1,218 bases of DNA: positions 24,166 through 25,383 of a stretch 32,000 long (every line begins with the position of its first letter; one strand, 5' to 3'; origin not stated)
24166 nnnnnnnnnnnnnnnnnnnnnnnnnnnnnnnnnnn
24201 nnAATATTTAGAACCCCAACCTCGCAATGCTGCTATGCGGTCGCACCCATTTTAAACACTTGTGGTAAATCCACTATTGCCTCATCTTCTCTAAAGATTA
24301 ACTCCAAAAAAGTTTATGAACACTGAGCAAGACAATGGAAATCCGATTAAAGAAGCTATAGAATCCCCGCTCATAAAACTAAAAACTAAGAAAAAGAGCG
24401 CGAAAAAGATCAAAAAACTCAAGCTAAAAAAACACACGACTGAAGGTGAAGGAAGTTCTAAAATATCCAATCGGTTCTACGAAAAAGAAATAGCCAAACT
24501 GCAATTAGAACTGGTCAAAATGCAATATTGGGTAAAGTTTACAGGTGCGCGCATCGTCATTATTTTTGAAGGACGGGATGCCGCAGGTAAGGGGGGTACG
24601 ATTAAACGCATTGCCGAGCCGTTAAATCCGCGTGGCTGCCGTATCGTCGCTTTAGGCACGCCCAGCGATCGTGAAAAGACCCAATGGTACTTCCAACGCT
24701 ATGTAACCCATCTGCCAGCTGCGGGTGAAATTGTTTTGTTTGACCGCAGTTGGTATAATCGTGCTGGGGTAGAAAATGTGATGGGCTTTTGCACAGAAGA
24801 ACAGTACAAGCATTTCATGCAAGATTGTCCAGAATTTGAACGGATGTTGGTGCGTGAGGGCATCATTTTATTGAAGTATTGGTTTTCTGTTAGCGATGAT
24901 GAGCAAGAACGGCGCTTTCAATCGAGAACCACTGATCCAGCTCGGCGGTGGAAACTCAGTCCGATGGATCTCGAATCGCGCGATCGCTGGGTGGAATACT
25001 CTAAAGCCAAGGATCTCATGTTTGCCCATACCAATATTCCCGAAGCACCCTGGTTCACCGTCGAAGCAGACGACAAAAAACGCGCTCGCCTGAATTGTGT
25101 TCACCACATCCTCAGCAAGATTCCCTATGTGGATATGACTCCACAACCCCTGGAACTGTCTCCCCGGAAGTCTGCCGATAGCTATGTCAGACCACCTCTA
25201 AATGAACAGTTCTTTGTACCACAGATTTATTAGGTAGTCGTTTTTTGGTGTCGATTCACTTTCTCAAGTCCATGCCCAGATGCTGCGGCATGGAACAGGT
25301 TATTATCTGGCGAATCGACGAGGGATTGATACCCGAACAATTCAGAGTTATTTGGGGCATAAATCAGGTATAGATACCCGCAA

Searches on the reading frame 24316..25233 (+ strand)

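Call 88: search_protein_families(library=pfam, proteins=[window:24316-25233:+], max_evalue=0.001)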
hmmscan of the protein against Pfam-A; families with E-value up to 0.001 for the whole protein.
window:24316-25233:+ (305 aa): 1 family
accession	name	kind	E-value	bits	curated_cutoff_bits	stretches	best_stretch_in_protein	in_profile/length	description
PF03976.20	PPK2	-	4.8e-106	353.9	22.3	1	50-273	2-225/229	Polyphosphate kinase 2 (PPK2)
